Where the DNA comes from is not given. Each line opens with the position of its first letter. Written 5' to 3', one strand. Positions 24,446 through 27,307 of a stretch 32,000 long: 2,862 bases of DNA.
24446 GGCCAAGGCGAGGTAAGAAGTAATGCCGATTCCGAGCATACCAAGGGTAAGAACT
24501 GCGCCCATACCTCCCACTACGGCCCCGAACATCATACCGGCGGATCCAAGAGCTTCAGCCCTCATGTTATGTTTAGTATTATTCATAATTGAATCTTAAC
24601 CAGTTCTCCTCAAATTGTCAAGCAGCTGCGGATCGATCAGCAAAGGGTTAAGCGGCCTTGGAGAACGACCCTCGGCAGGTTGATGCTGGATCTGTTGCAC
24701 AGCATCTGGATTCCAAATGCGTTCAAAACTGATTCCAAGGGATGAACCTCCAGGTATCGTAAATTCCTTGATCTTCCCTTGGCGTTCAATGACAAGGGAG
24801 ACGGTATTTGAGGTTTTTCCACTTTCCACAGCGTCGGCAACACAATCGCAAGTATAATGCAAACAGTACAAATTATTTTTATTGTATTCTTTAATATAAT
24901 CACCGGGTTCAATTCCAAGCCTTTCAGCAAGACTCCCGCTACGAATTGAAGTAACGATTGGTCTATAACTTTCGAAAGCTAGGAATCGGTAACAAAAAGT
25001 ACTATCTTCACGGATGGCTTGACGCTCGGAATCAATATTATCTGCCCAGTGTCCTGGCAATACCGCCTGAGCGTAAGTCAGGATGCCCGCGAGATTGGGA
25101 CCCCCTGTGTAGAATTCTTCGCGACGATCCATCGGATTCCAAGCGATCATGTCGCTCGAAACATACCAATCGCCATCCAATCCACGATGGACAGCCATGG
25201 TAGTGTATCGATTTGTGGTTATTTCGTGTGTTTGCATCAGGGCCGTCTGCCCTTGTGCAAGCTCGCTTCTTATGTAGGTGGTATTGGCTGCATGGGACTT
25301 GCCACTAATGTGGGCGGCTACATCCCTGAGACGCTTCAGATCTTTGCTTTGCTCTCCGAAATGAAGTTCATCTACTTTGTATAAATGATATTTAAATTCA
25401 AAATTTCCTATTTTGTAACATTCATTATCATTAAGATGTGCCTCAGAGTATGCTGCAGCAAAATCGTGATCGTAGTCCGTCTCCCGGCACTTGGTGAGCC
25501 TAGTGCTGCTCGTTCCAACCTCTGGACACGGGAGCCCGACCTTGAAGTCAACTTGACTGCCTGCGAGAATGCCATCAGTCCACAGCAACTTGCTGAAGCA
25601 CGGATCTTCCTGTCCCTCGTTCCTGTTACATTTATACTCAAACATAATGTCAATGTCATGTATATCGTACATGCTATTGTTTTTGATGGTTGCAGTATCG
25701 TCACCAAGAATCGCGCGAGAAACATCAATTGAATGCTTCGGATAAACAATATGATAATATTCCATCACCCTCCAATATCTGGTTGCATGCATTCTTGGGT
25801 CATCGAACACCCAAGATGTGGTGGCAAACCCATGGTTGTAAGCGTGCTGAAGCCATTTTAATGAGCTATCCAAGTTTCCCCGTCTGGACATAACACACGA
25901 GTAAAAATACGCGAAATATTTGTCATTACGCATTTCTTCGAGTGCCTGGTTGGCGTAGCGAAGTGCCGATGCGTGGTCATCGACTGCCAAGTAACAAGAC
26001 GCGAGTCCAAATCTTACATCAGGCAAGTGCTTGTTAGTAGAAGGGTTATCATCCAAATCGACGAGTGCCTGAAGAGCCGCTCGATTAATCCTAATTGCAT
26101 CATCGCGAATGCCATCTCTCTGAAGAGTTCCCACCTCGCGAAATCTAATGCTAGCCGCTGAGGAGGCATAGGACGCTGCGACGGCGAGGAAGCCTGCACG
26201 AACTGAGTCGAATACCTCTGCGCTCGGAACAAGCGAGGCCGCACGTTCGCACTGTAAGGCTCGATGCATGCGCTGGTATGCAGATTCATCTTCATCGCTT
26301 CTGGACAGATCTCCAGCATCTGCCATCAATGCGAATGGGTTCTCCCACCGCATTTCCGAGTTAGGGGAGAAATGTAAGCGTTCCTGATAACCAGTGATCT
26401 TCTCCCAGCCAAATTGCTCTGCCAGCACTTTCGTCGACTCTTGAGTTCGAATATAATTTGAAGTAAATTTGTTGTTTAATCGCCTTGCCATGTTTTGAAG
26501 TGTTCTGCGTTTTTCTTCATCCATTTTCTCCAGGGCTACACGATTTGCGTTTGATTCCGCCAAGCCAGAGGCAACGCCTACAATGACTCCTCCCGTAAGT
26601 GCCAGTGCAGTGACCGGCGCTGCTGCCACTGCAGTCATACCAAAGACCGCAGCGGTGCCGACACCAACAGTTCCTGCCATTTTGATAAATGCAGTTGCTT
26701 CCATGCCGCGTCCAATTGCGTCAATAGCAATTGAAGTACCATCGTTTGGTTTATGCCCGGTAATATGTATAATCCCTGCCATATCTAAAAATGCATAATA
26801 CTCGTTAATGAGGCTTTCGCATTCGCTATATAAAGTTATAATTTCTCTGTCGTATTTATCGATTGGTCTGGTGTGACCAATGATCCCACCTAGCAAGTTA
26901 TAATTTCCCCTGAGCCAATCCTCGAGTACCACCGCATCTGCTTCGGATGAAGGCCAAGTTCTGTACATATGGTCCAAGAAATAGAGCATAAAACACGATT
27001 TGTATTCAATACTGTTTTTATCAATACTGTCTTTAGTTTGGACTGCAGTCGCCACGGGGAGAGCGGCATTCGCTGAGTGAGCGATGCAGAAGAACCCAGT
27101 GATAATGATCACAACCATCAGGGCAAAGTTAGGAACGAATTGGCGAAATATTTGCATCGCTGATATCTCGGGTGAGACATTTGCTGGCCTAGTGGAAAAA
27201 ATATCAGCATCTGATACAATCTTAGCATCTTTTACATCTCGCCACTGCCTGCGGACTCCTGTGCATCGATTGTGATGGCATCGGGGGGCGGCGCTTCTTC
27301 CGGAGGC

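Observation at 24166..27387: Very AT-rich three-gene envelope module of unknown family (mini-lipoprotein, 853-aa glycine-zipper/TPR-like/PDZ-like protein, glycine-zipper membrane protein)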

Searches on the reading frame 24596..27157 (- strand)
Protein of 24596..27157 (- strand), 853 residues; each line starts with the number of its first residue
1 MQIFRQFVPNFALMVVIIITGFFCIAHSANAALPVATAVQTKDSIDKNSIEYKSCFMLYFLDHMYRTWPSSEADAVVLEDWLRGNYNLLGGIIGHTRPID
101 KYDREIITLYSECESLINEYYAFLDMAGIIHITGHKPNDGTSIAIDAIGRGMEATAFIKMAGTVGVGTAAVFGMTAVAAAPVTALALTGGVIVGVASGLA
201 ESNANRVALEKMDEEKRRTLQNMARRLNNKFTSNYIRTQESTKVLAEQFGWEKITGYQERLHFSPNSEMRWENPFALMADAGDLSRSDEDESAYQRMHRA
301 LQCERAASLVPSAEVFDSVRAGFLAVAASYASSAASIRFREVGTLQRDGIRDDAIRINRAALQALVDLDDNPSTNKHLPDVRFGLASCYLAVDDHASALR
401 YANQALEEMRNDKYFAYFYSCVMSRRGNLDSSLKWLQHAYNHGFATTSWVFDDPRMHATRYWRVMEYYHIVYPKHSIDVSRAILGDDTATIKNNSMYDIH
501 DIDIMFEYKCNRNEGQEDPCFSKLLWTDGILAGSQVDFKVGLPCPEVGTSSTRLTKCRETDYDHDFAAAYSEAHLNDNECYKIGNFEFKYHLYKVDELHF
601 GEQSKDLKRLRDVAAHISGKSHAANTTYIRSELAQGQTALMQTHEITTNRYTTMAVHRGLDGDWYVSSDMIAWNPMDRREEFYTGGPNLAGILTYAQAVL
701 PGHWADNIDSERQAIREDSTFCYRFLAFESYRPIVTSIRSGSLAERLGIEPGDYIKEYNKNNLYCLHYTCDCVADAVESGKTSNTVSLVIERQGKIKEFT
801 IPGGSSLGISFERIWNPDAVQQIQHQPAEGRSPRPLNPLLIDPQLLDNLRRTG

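Call 4: search_protein_families(library=pfam, proteins=[window:24596-27157:-], max_evalue=0.1)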
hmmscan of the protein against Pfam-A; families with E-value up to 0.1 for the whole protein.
window:24596-27157:- (853 aa): 5 families
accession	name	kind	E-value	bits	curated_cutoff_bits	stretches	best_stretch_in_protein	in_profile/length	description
PF17820.7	PDZ_6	-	3.2e-05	24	27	1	734-792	1-54/54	PDZ domain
PF13424.12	TPR_12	-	0.0018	18.9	30.1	1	381-407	47-73/77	Tetratricopeptide repeat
PF14559.12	TPR_19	-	0.0056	17.4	25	1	375-416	21-62/68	Tetratricopeptide repeat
PF07719.23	TPR_2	-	0.021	15.3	27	0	381-411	3-33/34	Tetratricopeptide repeat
PF13180.12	PDZ_2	-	0.027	15.2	27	1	731-801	12-78/80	PDZ domain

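Call 5: search_protein_families(library=padloc, proteins=[window:24596-27157:-], max_evalue=0.01)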
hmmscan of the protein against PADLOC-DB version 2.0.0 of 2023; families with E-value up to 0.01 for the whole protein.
window:24596-27157:- (853 aa): 0 families

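Call 6: search_protein_families(library=ncbifam, proteins=[window:24596-27157:-], max_evalue=0.1)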
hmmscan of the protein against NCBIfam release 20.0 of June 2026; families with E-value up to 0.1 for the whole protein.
window:24596-27157:- (853 aa): 5 families
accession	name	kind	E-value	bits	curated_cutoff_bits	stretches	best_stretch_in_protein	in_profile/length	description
NF047558.1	TPR_END_plus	domain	3.4e-05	23.7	32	1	417-455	3-41/56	TPR end-of-group domain-containing protein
TIGR02037.1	degP_htrA_DO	subfamily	0.011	14.7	416.2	1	734-801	262-325/434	Do family serine endopeptidase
NF040959.1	MamA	equivalog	0.035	13.5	200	1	379-439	105-165/204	magnetosome protein MamA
NF041515.1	GspC_delta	equivalog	0.043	13.5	150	1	736-795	247-302/311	type II secretion system protein GspC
NF041199.1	trx7_PDZ_seleno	equivalog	0.053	12.4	300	1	734-801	206-270/390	Trx7/PDZ domain-containing (seleno)protein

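Call 7: find_homologous_proteins(query=window:24596-27157:-)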
Query window:24596-27157:- (853 aa): 1 proteins with E <= 0.001 among 8000 candidates.
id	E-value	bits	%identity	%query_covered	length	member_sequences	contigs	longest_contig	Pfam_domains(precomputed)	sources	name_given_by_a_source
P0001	0.0e+0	1987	100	100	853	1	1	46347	-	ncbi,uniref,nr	ncbi:hypothetical protein [Tautonia marina]|uniref:hypothetical protein n=1 Tax=Tautonia marina TaxI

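Call 14: find_encoding_contigs(protein=P0001, flank=10000, max_places=6)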
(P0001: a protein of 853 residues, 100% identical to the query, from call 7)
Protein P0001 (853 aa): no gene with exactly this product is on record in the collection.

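Call 21: search_solved_structures(query=window:24596-27157:-, max_evalue=10)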
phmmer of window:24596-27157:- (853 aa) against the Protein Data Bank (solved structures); distinct sequences matched with E-value up to 10: 10.
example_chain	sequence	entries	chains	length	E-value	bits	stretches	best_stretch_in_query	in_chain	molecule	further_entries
3wkl_A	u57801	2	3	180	4.9e-05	24.7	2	731-798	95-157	Putative Zinc Metalloprotease AQ_1964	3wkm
7cqd_A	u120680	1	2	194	0.00013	23.2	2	731-773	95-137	Putative zinc metalloprotease aq_1964,PA14 from Podoplanin,Putative zinc metalloprotease a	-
6akq_A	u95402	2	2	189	0.00035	21.9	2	731-763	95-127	PDZ tandem fragment of A. aeolicus site-2 protease homolog with the PA tag insertion | PDZ tandem fragment with PA tag insertion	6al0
6icf_A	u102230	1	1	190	0.00036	21.8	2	731-763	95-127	Putative zinc metalloprotease aq_1964,Putative zinc metalloprotease aq_1964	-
7cqc_A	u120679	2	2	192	0.00037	21.8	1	731-798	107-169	Putative zinc metalloprotease aq_1964,PA14 from Podoplanin,Putative zinc metalloprotease a | Putative zinc metalloprotease aq_1964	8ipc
9j82_A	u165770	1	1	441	0.00076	20.7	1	731-798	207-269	Putative zinc metalloprotease aq_1964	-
9j83_A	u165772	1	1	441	0.00076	20.7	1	731-798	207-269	Putative zinc metalloprotease aq_1964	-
6al1_A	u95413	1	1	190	0.0011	20.2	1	731-798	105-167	PDZ tandem fragment with PA tag insertion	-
6icc_A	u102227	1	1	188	0.0012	20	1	731-798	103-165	PDZ tandem fragment with PA tag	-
3bpu_A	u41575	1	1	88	1.3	10.1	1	747-795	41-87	Membrane-associated guanylate kinase, WW and PDZ domain-containing protein 1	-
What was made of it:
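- On PDZ domain (PF17820/PF13180): RseP PDZ chains match at E 5e-5 (call 21).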

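Call 22: search_protein_representatives(protein=window:24596-27157:-)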
Query: 853 residues. Proteins with E-value up to 0.001 (for the whole library): 144; up to 1e-10: 51; up to 1e-30: 3. The best 144 are listed.
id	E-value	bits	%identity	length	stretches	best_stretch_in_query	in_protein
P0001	0.0e+00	1987.1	100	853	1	1-853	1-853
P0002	4.2e-32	127.5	29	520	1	54-507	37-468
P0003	1.2e-31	126.0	25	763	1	11-809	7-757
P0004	8.3e-26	106.7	27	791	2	54-301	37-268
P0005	1.3e-23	99.4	28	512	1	38-503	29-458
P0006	5.0e-23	97.5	28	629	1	51-509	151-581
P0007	1.4e-19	86.0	27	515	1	53-511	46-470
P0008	1.9e-19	85.6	27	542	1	19-502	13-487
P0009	8.2e-19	83.5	26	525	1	54-504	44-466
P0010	2.8e-18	81.8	28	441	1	66-509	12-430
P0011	4.4e-17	77.8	25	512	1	53-504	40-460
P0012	7.3e-17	77.1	27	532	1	53-503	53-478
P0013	4.7e-16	74.4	25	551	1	45-503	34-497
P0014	1.2e-15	73.0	28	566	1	185-500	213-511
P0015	2.0e-15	72.3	24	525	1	12-505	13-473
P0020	8.2e-14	67.0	27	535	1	35-512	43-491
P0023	2.0e-13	65.7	27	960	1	53-502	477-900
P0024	4.4e-13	64.6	26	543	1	38-507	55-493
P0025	5.5e-13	64.2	25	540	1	43-504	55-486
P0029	1.5e-12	62.8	27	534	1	50-441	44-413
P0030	2.0e-12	62.4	24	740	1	31-511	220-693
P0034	3.0e-12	61.8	26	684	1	53-505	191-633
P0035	3.6e-12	61.5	25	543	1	13-507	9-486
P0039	1.1e-11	60.0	24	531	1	52-500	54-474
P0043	4.7e-11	57.9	24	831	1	54-507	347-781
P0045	5.8e-11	57.5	25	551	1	53-504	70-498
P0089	3.4e-07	45.1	25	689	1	18-502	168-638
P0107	1.0e-05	40.2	25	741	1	35-511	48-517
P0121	5.0e-05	37.9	22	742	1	53-502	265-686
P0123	6.0e-05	37.6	24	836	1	103-507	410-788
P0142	7.4e-04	34.0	24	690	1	54-505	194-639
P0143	7.7e-04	34.0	24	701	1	177-511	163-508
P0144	8.5e-04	33.8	24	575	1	165-504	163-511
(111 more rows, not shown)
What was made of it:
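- On Unnamed exported TPR/β-sandwich family (P0002-P0144): They typically cover query residues 50-505 (call 22).
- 144 representatives match, 51 of them at E<=1e-10 (call 22).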

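Call 25: search_protein_families(library=pfam, alignment_id=A1, max_evalue=0.01)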
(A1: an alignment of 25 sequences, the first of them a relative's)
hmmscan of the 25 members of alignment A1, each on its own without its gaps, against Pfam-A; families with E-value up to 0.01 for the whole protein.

A. member 1, P0001 (853 aa): 3 families
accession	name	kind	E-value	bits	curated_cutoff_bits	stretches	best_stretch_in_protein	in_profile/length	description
PF17820.7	PDZ_6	-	3.2e-05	24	27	1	734-792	1-54/54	PDZ domain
PF13424.12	TPR_12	-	0.0018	18.9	30.1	0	381-407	47-73/77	Tetratricopeptide repeat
PF14559.12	TPR_19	-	0.0056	17.4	25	0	375-416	21-62/68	Tetratricopeptide repeat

B. families by the number of members that match (of 25 scanned): 15 families
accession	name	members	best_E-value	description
PF14559.12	TPR_19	4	2.8e-06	Tetratricopeptide repeat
PF13428.12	TPR_14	4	0.0001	Tetratricopeptide repeat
PF17820.7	PDZ_6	3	9.2e-12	PDZ domain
PF13180.12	PDZ_2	2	8.8e-21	PDZ domain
PF00595.29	PDZ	2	5e-14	PDZ domain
PF13432.12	TPR_16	2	8.3e-05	Tetratricopeptide repeat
PF22316.2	ABhydrolase-like_N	1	4.5e-05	A/B hydrolase-like, N-terminal domain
PF07721.20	TPR_4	1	0.00057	Tetratricopeptide repeat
PF07719.23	TPR_2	1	0.00086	Tetratricopeptide repeat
PF13414.12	TPR_11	1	0.0014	TPR repeat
PF13424.12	TPR_12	1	0.0018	Tetratricopeptide repeat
PF20308.4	TPR-S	1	0.002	Tetratricopeptide Repeats-Sensor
PF05818.17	TraT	1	0.0024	Enterobacterial TraT complement resistance protein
PF13431.12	TPR_17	1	0.0031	Tetratricopeptide repeat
PF18692.7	DUF5640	1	0.0036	Family of unknown function (DUF5640)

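Call 26: predict_structure(protein=window:24596-27157:-)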
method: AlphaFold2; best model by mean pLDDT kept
length: 853 residues; sequences in the alignment: 1
mean_pLDDT: 33.1   pTM: 0.26
mean pLDDT of the five models: 33.1, 27.6, 26.2, 24.0, 23.5
residues with pLDDT >= 90: 0; 70-90: 0; 50-70: 9; < 50: 844
segments of 3 or more residues with pLDDT < 50: 1-212, 226-853
pLDDT, mean of each block of 10 residues (from residue 1): 30 37 35 32 35 35 37 37 35 32 35 42 41 31 31 31 32 32 37 39 38 52 48 39 34 32 27 32 35 36 31 37 40 32 34 41 40 40 41 40 42 37 36 40 32 31 31 29 28 24 26 33 29 26 27 25 25 24 27 23 35 37 37 36 27 27 28 26 29 31 27 28 28 30 35 32 31 30 34 34 32 30 30 28 33 29
secondary structure, 60 per line:
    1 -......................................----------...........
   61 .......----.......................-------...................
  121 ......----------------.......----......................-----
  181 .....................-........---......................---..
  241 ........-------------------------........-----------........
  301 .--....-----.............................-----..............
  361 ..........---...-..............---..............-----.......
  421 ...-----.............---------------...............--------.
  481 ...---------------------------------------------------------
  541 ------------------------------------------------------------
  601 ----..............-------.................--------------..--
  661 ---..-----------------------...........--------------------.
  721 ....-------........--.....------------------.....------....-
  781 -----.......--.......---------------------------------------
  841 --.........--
elements in order (helices of 4 or more, strands of 3 or more residues): H2-39 H50-67 H72-94 H102-126 H143-149 H154-175 H181-201 H203-210 H214-235 H239-248 H274-281 H293-301 H304-307 H313-341 H347-370 H378-391 H395-408 H414-423 H429-441 H457-471 H480-483 H605-618 H626-642 H689-699 E720-724 H732-739 H742-746 E765-769 H776-779 E786-792 E795-801 H843-851
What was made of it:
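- Tried and rejected: The single-sequence AlphaFold model was useless (pLDDT 33, call 26).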

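Call 27: find_homologous_proteins(query=A1, max_evalue=0.00001)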
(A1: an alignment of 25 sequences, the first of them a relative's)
Query A1 (25 sequences) (853 aa, profile of the alignment): 4 proteins with E <= 0.00001 among 8000 candidates.
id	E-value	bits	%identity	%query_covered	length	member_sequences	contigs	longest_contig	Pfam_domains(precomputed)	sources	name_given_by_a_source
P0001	2.2e-166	573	100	100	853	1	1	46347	-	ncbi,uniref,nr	ncbi:hypothetical protein [Tautonia marina]|uniref:hypothetical protein n=1 Tax=Tautonia marina TaxI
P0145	4.4e-9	53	28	9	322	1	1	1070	PF13431.13,PF23914.2,PF13414.13,PF13428.13,PF13374.13,PF14559.13,PF00515.35,PF12895.14,PF13424.13,PF13432.13,PF13181.13,PF07719.24,PF13174.13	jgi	jgi:tetratricopeptide (TPR) repeat protein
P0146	1.7e-8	51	28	9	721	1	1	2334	PF13431.13,PF23914.2,PF13414.13,PF13428.13,PF14559.13,PF07714.24,PF00069.32,PF00515.35,PF03109.23,PF12895.14,PF13424.13,PF14531.13,PF13432.13,PF13181.13,PF07719.24,PF01636.30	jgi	jgi:non-specific serine/threonine protein kinase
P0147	3.9e-8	50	28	9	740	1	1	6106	PF13431.13,PF23914.2,PF13414.13,PF13428.13,PF14559.13,PF07714.24,PF00069.32,PF00515.35,PF03109.23,PF12895.14,PF13424.13,PF14531.13,PF13432.13,PF13181.13,PF07719.24,PF01636.30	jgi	jgi:non-specific serine/threonine protein kinase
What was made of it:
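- Tried and rejected: The word-indexed homology search with the single protein, and again with a 25-sequence profile, returned only the protein itself and unrelated TPR proteins (calls 7, 27).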

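Call 28: list_cluster_members(proteins=[P0002, P0003, P0004, P0005, P0006, P0007, P0008, P0009, P0011, P0012])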
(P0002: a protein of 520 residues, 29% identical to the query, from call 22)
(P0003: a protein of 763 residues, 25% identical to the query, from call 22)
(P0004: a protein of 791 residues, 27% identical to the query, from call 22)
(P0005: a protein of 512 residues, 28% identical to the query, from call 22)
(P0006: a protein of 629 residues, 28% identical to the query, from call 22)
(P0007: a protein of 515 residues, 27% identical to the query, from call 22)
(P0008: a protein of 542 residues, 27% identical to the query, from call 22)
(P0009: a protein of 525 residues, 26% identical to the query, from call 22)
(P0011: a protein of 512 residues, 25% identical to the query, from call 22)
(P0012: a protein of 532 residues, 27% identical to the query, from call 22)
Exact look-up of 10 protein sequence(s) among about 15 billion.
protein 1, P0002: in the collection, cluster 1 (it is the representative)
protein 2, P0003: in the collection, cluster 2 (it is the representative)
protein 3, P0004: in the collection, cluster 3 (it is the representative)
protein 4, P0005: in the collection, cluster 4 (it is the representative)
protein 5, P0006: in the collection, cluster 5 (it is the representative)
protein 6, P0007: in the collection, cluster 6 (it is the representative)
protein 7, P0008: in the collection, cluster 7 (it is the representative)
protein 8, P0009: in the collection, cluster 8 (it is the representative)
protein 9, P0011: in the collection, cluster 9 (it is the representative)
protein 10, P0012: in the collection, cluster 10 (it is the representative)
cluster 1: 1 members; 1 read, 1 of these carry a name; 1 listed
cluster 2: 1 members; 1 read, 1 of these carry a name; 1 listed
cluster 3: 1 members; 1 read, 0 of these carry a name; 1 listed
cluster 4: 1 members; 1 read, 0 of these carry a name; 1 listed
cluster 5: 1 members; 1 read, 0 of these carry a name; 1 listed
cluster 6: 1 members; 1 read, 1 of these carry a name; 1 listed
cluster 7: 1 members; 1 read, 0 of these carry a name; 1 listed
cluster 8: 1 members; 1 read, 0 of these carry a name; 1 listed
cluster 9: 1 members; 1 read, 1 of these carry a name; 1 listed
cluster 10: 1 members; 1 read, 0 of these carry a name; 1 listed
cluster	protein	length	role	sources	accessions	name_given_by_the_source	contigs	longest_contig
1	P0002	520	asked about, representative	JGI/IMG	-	hypothetical protein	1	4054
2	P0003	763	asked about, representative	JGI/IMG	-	hypothetical protein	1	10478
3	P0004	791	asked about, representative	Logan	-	-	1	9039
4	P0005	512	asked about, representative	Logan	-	-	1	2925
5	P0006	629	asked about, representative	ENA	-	-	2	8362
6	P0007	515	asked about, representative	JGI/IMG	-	hypothetical protein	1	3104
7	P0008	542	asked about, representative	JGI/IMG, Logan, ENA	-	-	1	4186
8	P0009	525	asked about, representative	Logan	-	-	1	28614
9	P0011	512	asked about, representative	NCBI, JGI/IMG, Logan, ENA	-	hypothetical protein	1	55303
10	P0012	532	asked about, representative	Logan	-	-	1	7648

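Call 29: find_encoding_contigs(protein=P0003, flank=6000, max_places=3)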
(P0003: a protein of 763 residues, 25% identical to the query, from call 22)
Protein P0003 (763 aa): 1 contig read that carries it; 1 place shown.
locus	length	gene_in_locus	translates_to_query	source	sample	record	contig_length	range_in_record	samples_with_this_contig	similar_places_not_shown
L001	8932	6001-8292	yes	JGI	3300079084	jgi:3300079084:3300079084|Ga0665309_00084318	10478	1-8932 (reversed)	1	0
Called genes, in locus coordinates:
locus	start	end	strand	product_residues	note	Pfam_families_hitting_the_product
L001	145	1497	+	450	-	PF13701:DDE_Tnp_1_4, PF01609:DDE_Tnp_1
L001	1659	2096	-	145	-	PF02534:T4SS-DNA_transf, PF10412:TrwB_AAD_bind, PF12696:TraG-D_C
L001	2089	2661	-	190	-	PF02534:T4SS-DNA_transf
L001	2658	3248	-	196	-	PF02534:T4SS-DNA_transf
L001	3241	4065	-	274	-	PF02195:ParB_N (faint)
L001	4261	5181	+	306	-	-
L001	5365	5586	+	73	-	-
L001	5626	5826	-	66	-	-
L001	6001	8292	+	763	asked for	PF14559:TPR_19 (faint), PF17820:PDZ_6 (weak)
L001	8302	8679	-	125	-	-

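Call 30: find_encoding_contigs(protein=P0011, flank=6000, max_places=3)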
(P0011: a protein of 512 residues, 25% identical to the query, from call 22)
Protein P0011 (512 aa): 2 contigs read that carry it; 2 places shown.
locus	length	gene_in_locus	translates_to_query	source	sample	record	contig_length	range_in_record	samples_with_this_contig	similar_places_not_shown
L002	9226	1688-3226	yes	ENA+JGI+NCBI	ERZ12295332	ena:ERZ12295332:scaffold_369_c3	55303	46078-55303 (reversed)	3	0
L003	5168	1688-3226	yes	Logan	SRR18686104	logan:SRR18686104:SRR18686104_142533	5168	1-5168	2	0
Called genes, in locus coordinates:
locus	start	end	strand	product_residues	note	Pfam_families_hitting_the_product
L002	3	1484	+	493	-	?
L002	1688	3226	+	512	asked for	-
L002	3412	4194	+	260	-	-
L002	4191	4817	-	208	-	PF02985:HEAT (faint), PF13646:HEAT_2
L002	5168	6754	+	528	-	PF00682:HMGL-like, PF22617:HCS_D2, PF08502:LeuA_dimer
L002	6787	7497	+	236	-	PF05685:Uma2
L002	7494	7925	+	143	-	-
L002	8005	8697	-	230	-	PF00702:Hydrolase, PF13242:Hydrolase_like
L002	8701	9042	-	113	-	-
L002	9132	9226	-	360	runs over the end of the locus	-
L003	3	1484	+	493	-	?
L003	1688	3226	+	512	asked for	-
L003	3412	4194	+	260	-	-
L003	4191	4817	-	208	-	PF02985:HEAT (faint), PF13646:HEAT_2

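Call 41: find_encoding_contigs(protein=P0009, flank=6000, max_places=2)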
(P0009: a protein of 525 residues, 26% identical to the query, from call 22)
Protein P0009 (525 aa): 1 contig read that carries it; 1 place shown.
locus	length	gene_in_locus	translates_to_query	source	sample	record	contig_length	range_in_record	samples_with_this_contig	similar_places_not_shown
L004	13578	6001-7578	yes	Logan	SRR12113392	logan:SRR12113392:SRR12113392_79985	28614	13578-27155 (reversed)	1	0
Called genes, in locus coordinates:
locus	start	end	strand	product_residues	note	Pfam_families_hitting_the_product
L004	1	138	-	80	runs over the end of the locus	PF00376:MerR (faint), PF12728:HTH_17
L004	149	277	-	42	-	-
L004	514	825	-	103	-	-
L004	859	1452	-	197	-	-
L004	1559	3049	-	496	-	PF12696:TraG-D_C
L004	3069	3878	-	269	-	PF02195:ParB_N, PF17762:HTH_ParB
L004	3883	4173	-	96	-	PF06803:DUF1232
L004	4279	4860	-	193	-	PF04545:Sigma70_r4 (faint), PF08281:Sigma70_r4_2 (weak)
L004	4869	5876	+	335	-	PF01381:HTH_3, PF13443:HTH_26 (weak), PF13560:HTH_31 (weak)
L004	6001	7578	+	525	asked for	-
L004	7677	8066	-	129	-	-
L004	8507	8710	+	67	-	-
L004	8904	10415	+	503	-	PF01791:DeoC, PF24838:8xMP (faint)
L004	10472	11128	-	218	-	PF13637:Ank_4 (weak)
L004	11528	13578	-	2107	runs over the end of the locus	-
